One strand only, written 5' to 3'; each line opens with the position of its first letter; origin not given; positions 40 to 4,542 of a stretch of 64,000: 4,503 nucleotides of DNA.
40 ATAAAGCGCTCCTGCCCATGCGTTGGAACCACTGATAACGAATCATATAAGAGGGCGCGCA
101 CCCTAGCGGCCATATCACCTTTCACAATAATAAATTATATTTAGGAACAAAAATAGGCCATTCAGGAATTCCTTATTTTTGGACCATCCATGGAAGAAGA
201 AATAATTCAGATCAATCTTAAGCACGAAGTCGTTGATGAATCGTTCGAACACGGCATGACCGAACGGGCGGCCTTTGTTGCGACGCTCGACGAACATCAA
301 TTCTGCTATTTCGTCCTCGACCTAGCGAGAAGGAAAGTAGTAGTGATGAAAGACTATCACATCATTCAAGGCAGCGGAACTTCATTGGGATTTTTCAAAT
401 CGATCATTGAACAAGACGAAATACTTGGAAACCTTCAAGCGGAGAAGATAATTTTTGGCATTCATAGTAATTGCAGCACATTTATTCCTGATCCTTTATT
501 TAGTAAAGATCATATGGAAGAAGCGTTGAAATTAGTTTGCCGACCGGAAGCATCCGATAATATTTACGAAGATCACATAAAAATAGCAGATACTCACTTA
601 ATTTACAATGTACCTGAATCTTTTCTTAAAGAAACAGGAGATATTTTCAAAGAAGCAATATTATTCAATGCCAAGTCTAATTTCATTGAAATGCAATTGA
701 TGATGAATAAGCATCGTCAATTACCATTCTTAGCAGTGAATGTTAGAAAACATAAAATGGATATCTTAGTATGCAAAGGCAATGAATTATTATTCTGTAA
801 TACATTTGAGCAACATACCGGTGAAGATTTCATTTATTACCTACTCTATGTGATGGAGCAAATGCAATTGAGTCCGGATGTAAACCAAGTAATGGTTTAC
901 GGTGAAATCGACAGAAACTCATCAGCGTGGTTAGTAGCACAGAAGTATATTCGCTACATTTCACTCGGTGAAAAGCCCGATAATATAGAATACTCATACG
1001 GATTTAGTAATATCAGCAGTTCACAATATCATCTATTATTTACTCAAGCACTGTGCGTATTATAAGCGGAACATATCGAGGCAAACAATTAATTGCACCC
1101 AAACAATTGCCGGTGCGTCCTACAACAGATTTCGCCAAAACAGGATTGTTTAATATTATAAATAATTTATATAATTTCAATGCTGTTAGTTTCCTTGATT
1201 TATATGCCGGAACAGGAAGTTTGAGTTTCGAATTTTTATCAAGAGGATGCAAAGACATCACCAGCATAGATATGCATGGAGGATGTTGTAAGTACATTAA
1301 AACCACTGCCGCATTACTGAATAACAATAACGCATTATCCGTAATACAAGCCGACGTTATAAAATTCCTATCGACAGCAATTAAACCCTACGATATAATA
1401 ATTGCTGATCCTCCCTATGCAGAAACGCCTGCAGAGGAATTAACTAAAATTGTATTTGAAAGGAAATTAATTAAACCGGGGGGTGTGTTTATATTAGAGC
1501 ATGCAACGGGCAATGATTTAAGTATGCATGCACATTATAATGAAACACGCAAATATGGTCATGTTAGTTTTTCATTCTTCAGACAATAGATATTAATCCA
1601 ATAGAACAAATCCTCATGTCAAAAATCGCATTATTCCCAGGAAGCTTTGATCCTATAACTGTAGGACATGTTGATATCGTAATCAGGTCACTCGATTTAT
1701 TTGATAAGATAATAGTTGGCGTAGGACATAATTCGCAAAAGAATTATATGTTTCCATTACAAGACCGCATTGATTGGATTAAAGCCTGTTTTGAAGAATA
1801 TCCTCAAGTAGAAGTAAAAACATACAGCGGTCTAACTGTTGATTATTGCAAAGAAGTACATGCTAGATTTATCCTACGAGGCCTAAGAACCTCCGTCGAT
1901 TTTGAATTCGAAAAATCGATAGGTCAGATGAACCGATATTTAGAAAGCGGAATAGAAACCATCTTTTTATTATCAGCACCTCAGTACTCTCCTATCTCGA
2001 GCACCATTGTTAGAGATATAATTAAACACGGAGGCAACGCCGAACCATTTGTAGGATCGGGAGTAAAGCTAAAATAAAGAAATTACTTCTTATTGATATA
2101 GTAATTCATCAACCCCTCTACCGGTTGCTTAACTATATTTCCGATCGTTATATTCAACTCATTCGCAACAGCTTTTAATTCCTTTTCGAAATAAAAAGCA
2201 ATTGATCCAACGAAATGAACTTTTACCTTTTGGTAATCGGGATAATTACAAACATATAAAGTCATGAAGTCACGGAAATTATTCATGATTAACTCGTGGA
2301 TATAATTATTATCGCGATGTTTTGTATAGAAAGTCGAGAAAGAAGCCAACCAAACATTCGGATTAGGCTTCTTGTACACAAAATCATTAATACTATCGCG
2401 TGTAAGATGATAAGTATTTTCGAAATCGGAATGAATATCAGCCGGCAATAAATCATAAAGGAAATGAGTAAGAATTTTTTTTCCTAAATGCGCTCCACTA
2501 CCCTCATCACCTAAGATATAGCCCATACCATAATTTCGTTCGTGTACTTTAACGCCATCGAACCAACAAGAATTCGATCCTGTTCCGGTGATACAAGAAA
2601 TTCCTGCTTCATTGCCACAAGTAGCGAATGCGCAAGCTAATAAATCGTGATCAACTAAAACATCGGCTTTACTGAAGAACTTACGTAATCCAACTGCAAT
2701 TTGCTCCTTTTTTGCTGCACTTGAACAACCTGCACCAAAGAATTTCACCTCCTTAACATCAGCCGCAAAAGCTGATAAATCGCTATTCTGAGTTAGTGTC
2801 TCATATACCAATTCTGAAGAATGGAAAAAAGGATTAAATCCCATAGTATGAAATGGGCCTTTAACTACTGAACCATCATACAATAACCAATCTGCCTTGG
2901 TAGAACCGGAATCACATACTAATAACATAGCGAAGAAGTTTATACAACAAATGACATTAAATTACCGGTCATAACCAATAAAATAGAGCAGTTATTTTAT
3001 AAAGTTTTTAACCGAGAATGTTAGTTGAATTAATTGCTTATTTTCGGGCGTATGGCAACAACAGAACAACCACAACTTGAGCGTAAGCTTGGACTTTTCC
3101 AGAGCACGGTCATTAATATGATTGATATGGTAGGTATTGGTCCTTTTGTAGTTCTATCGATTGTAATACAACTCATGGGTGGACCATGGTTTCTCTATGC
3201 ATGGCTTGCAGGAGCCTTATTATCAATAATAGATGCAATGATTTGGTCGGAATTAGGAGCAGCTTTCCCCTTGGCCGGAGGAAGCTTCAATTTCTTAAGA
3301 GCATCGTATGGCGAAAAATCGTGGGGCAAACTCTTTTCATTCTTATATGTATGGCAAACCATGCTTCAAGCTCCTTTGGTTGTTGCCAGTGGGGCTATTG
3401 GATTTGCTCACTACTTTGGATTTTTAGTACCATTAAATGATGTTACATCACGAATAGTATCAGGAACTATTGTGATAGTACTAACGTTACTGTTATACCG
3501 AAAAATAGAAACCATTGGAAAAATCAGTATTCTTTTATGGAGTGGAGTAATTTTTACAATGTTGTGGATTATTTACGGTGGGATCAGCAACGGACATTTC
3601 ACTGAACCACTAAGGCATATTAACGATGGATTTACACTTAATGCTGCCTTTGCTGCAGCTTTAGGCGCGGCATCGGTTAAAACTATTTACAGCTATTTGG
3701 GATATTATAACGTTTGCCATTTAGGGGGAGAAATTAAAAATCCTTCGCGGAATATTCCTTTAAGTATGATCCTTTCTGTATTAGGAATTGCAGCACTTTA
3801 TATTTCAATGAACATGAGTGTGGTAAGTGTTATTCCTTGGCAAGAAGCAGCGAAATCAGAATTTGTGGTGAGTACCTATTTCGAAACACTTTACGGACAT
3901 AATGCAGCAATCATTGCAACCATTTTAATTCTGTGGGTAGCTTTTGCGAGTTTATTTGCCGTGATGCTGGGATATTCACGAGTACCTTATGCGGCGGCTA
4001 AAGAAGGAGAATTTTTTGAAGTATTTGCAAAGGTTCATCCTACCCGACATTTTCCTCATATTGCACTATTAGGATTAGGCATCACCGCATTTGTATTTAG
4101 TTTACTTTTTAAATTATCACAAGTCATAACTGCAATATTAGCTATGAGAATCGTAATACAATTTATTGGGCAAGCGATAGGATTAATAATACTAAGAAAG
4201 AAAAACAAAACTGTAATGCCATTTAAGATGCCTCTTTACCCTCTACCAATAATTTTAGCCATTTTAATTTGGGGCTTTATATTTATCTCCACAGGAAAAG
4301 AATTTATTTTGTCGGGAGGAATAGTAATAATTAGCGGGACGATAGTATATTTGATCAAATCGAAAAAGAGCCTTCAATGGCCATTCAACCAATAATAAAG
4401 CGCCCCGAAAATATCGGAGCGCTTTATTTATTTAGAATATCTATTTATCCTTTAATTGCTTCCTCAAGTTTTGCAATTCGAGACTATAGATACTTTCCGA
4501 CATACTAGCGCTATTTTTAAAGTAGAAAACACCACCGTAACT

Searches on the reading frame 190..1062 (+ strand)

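Call 61: search_protein_families(library=pfam, proteins=[window:190-1062:+], max_evalue=0.00001)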
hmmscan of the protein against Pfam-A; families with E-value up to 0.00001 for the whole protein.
window:190-1062:+ (291 aa): 1 family
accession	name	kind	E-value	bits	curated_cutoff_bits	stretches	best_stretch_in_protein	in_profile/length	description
PF12864.12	DUF3822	-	5.7e-41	140.8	24.9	1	32-257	17-241/241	Protein of unknown function (DUF3822)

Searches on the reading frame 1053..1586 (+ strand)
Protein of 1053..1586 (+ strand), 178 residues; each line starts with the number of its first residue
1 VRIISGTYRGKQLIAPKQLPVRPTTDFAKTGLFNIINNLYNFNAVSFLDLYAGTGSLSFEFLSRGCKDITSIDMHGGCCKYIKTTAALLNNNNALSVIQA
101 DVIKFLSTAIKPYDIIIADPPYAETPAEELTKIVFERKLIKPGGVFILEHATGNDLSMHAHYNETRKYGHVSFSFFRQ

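Call 61: search_protein_families(library=pfam, proteins=[window:1053-1586:+], max_evalue=0.00001)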
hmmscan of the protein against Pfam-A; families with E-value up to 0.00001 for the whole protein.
window:1053-1586:+ (178 aa): 2 families
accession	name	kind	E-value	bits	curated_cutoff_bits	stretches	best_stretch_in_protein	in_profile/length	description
PF03602.21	Cons_hypoth95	-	4.9e-36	124.5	24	1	1-176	1-181/182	Conserved hypothetical protein 95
PF13847.12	Methyltransf_31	-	2.5e-06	27.7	27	1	44-152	4-113/145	Methyltransferase domain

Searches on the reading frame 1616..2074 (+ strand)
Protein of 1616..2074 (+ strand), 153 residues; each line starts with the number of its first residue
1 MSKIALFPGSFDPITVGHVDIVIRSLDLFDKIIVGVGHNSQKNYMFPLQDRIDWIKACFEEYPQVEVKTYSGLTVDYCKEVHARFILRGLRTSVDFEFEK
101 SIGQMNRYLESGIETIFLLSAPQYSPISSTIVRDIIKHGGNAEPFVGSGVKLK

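Call 61: search_protein_families(library=pfam, proteins=[window:1616-2074:+], max_evalue=0.00001)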
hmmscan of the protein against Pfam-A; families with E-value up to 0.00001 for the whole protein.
window:1616-2074:+ (153 aa): 1 family
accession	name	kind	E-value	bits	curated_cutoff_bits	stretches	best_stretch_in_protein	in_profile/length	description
PF01467.32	CTP_transf_like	-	3.6e-21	76.2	21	1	6-134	1-132/133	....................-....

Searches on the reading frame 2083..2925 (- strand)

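Call 61: search_protein_families(library=pfam, proteins=[window:2083-2925:-], max_evalue=0.00001)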
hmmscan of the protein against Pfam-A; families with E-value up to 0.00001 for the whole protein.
window:2083-2925:- (280 aa): 1 family
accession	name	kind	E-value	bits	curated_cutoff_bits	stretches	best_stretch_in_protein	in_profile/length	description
PF01869.26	BcrAD_BadFG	-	9.8e-06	25.7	31.5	0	34-184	41-168/271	BadF/BadG/BcrA/BcrD ATPase family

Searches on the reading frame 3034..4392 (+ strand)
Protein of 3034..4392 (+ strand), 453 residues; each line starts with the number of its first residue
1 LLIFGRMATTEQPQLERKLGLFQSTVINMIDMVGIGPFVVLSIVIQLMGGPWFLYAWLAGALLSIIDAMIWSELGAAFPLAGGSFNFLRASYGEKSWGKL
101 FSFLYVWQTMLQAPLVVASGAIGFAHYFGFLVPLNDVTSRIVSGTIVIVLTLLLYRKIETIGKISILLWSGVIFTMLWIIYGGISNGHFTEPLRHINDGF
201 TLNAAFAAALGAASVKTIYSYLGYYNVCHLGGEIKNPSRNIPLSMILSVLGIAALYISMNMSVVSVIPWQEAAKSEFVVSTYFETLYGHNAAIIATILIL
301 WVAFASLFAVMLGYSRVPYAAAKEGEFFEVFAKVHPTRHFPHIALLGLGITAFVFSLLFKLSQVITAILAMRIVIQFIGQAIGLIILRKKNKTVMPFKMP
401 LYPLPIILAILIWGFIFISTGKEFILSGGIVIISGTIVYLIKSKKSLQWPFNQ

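Call 61: search_protein_families(library=pfam, proteins=[window:3034-4392:+], max_evalue=0.00001)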
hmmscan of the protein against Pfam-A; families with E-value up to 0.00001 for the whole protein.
window:3034-4392:+ (453 aa): 2 families
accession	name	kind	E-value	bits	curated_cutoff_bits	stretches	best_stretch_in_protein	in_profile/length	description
PF13520.12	AA_permease_2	-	7.8e-37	127.6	27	1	19-418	1-402/427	Amino acid permease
PF00324.27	AA_permease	-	6.4e-23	81.6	24.6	1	25-421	3-421/470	Amino acid permease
